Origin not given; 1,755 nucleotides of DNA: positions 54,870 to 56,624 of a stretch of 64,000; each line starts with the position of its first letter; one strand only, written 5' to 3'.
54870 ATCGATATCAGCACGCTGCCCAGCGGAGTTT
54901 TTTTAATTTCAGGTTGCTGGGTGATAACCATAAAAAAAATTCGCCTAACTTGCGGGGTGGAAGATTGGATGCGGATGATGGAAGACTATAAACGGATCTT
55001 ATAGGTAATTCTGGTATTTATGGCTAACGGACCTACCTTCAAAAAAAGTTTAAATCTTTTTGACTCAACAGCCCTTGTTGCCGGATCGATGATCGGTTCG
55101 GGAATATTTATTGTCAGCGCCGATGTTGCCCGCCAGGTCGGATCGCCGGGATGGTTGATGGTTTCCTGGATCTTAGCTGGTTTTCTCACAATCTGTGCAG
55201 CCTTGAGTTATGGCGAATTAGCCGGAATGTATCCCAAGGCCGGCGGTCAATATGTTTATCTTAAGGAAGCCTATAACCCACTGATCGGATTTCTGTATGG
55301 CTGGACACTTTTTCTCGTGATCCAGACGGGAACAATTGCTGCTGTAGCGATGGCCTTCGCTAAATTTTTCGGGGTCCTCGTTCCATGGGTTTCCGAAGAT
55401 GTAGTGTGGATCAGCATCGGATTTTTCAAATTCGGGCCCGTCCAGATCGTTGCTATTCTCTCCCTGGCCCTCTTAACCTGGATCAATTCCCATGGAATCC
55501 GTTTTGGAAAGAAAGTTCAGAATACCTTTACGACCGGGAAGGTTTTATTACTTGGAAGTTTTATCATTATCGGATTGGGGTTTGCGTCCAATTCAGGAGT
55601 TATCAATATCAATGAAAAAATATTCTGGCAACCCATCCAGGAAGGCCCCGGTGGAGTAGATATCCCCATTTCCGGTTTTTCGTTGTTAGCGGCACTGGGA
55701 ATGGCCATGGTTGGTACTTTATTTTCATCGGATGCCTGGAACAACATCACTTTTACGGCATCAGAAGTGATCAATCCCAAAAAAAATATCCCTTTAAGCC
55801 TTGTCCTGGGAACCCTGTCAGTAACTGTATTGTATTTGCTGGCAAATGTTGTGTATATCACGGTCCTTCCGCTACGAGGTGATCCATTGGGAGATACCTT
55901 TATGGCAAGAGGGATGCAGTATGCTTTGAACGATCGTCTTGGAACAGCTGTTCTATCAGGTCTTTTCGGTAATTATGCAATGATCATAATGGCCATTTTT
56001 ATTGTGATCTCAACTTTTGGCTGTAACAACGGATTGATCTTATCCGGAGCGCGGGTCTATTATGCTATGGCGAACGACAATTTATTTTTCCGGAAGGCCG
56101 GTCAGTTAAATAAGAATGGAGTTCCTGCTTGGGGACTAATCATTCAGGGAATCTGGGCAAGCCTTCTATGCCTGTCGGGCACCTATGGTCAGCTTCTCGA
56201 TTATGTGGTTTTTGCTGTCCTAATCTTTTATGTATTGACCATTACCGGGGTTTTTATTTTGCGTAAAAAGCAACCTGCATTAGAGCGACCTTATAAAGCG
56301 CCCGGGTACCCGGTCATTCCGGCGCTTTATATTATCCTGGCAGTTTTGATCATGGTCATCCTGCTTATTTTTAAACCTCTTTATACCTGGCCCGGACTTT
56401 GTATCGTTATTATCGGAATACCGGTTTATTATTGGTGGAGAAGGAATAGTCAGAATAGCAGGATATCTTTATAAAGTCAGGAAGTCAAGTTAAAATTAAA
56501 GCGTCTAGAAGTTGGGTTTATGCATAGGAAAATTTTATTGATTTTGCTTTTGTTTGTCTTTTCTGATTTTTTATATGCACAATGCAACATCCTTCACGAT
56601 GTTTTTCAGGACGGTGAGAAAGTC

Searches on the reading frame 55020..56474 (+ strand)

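Call 51: search_protein_families(library=pfam, proteins=[window:55020-56474:+], max_evalue=0.00001)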
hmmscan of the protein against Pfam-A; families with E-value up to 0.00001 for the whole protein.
window:55020-56474:+ (484 aa): 2 families
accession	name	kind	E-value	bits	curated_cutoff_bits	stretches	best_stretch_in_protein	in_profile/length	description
PF13520.12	AA_permease_2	-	2.2e-53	182.2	27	1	11-466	1-423/427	Amino acid permease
PF00324.27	AA_permease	-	2.4e-36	125.9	24.6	1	22-471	8-458/470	Amino acid permease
